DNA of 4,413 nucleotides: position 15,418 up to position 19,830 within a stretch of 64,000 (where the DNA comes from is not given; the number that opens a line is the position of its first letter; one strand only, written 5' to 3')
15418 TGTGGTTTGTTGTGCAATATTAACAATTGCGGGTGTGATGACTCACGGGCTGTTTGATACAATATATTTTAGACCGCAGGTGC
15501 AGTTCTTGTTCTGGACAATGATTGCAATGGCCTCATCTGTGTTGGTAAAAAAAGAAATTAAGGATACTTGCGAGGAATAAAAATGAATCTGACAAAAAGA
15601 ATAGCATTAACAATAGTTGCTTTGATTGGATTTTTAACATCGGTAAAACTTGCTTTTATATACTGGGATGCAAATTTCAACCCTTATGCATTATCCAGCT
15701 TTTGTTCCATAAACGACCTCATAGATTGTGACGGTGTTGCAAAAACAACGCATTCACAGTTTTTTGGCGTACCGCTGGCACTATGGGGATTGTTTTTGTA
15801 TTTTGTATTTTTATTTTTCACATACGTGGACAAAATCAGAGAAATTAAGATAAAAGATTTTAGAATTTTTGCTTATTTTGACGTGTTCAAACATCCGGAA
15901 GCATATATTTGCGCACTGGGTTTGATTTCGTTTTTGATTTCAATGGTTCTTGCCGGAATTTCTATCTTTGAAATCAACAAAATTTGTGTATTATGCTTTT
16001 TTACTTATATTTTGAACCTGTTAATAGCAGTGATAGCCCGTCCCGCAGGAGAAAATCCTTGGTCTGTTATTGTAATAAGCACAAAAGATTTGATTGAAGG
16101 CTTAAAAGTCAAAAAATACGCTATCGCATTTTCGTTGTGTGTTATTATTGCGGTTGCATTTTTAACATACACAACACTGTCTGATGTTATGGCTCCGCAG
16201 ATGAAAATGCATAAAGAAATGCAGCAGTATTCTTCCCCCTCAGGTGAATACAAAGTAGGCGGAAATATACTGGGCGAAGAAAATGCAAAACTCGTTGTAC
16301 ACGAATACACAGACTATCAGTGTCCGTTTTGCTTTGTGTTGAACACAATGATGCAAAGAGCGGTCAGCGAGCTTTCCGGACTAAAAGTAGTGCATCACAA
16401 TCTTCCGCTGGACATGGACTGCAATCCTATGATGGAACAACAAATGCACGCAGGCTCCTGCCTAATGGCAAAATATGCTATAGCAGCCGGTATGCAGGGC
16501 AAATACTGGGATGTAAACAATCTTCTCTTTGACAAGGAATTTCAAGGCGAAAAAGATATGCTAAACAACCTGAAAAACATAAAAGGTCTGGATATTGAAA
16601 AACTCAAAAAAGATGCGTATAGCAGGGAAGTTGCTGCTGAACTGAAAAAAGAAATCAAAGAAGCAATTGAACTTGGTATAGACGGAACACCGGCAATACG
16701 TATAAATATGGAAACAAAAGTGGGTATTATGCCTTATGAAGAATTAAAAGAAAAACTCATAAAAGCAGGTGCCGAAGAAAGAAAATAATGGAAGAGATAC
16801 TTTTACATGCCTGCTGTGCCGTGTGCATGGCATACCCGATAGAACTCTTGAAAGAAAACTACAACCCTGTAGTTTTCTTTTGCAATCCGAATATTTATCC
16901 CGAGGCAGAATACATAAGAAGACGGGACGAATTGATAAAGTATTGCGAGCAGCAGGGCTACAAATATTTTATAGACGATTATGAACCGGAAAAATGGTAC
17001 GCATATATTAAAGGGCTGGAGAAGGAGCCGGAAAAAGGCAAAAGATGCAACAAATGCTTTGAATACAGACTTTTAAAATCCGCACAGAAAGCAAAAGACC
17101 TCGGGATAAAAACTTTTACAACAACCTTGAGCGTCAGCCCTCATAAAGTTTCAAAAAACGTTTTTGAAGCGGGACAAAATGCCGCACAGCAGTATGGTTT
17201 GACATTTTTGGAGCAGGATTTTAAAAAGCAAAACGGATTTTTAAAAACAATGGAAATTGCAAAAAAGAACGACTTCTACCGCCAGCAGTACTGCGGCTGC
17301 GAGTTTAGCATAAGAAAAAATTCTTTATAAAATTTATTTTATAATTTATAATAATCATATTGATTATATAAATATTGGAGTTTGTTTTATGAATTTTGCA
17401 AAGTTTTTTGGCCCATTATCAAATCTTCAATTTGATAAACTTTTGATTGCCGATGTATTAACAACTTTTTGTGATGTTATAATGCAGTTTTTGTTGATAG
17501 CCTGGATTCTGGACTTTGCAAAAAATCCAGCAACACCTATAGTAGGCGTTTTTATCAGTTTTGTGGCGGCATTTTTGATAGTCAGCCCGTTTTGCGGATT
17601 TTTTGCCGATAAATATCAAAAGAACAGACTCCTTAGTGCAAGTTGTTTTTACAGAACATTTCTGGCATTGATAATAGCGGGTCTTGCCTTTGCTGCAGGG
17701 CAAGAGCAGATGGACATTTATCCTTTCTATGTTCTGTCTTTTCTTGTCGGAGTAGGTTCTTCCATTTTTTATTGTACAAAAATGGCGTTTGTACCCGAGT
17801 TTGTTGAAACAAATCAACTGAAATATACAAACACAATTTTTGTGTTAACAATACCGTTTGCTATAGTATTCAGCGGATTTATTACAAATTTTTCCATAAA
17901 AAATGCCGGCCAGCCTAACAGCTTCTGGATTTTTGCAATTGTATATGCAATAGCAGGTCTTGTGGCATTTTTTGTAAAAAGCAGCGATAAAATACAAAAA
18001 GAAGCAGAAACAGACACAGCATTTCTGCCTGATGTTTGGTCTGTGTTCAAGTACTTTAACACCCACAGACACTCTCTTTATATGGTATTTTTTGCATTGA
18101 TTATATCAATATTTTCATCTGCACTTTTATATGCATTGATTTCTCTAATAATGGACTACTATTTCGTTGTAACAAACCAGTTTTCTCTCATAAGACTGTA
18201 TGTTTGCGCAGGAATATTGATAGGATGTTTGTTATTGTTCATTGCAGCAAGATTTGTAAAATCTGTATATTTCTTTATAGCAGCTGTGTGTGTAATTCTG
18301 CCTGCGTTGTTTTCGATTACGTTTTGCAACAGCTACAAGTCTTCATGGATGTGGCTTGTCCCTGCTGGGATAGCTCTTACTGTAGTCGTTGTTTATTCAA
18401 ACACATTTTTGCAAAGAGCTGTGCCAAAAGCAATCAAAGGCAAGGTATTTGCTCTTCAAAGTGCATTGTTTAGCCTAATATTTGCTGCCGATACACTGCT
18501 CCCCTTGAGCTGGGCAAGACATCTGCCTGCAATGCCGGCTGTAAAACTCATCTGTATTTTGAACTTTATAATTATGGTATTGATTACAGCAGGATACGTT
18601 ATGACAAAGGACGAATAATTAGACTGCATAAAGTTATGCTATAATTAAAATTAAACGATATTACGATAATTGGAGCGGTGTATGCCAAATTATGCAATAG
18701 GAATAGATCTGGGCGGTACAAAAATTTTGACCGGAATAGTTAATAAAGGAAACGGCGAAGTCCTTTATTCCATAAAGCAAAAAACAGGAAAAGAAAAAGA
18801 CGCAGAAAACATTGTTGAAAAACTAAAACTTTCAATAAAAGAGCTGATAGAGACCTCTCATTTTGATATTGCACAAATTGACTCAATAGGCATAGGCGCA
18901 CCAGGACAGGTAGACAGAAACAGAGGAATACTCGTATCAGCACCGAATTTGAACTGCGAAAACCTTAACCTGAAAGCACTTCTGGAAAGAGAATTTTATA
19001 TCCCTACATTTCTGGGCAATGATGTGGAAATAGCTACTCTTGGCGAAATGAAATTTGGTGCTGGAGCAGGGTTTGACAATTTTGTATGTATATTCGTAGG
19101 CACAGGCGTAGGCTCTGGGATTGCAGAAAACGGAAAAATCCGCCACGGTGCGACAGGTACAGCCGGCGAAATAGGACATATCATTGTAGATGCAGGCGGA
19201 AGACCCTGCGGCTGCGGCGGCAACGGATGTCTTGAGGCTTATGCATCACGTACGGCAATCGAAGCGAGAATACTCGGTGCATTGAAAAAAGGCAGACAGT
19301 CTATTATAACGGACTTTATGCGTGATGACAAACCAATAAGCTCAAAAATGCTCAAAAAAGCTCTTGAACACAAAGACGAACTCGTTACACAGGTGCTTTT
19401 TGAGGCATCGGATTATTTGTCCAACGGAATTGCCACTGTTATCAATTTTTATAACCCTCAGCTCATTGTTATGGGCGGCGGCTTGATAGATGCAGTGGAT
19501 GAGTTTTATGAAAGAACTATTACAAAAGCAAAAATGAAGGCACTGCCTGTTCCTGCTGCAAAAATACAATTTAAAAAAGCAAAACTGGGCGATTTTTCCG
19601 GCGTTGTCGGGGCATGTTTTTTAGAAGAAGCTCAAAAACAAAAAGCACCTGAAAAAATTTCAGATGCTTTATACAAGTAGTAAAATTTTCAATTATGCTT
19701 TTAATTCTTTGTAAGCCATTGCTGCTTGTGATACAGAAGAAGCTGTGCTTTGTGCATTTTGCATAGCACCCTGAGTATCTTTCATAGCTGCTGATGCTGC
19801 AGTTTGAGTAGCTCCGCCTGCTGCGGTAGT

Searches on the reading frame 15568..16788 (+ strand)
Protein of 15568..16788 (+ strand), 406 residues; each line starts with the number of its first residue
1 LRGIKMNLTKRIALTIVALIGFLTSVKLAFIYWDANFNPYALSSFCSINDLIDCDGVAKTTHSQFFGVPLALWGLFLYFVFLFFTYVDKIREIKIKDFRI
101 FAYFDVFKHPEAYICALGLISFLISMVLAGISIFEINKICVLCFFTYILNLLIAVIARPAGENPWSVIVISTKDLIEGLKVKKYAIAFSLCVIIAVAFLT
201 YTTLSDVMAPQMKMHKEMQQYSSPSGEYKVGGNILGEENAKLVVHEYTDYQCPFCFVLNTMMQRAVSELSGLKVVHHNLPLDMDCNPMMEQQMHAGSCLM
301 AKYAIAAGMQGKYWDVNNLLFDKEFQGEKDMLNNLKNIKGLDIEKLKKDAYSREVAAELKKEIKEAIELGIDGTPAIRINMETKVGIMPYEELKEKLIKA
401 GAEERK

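Call 98: search_protein_families(library=pfam, proteins=[window:15568-16788:+], max_evalue=0.00001)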
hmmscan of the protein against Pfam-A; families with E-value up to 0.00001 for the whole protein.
window:15568-16788:+ (406 aa): 3 families
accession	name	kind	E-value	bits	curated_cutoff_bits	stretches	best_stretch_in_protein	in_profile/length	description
PF07884.19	VKOR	-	7.5e-19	68.6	27.5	1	13-156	2-132/134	Vitamin K epoxide reductase family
PF01323.26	DSBA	-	4.5e-16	59.6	25.6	1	244-397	2-190/191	DSBA-like thioredoxin domain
PF13462.12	Thioredoxin_4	-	2e-11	44.8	23.2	1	232-395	5-161/165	Thioredoxin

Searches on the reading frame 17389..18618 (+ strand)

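Call 98: search_protein_families(library=pfam, proteins=[window:17389-18618:+], max_evalue=0.00001)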
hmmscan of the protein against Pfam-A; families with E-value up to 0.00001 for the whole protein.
window:17389-18618:+ (409 aa): 1 family
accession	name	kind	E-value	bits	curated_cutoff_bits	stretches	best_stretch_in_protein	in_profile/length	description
PF07690.21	MFS_1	-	3.1e-19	69.6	33.4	1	26-365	5-343/347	Major Facilitator Superfamily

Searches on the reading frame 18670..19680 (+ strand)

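Call 98: search_protein_families(library=pfam, proteins=[window:18670-19680:+], max_evalue=0.00001)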
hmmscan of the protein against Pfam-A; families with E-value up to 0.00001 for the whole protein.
window:18670-19680:+ (336 aa): 1 family
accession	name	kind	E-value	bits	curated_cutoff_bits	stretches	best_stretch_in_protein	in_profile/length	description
PF00480.26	ROK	-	8.8e-68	229.4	22.9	1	10-318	2-290/294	ROK family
